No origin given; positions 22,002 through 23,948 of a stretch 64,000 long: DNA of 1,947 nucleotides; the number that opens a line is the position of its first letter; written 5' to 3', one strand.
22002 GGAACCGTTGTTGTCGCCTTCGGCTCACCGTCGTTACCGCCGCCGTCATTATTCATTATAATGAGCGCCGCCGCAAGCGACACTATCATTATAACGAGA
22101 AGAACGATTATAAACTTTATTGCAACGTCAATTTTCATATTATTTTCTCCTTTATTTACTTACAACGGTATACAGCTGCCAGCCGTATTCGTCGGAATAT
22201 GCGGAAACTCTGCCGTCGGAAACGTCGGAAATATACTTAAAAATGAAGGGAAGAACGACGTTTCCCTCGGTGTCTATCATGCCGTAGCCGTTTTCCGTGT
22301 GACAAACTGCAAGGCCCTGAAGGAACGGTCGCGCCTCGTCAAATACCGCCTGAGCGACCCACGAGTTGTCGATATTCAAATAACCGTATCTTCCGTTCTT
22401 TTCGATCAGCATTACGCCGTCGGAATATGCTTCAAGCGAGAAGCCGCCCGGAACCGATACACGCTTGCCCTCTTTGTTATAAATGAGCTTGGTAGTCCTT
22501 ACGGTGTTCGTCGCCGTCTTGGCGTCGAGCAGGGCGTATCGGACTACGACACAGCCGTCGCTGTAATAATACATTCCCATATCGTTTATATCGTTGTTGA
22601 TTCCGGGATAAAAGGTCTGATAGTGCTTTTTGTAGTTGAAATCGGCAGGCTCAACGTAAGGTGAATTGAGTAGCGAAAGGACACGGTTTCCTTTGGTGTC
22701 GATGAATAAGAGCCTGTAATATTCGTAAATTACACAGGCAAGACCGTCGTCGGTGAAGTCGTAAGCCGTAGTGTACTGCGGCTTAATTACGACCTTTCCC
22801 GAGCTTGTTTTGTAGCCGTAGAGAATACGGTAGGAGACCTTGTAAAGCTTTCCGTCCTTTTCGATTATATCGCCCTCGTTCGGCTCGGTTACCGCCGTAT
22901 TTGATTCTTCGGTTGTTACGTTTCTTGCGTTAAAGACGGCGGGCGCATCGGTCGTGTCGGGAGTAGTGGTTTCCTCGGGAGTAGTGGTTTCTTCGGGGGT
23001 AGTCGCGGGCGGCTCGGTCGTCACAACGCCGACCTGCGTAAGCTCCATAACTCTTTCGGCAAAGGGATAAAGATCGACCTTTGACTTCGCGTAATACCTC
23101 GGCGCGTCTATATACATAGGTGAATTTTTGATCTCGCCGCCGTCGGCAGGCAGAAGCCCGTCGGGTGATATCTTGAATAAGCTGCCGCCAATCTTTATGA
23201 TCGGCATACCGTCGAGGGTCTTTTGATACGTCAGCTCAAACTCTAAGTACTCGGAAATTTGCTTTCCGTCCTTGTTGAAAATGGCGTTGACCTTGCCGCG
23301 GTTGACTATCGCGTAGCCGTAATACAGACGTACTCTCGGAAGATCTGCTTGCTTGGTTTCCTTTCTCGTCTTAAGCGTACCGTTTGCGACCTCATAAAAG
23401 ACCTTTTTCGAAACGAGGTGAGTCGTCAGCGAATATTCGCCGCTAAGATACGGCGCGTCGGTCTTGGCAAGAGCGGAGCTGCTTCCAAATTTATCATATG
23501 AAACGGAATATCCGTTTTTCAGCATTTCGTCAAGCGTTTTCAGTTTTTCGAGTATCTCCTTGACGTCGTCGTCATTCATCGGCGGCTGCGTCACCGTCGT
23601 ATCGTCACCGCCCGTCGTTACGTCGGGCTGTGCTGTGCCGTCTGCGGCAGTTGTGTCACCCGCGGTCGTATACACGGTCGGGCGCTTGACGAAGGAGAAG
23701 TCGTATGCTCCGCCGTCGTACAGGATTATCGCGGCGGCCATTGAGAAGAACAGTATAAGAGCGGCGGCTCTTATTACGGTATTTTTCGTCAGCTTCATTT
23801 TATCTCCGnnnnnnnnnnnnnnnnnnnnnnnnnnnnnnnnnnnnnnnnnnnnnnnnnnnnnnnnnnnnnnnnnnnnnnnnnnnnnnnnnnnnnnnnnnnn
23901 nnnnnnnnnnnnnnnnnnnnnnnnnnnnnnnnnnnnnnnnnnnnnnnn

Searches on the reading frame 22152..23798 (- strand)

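Call 14: search_protein_families(library=pfam, proteins=[window:22152-23798:-])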
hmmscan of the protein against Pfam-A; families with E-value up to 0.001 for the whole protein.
window:22152-23798:- (548 aa): 1 family
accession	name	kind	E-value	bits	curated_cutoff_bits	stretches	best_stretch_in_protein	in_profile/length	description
PF14903.11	WG_beta_rep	-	2.4e-20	72.7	25.6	3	327-356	1-29/35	WG containing repeat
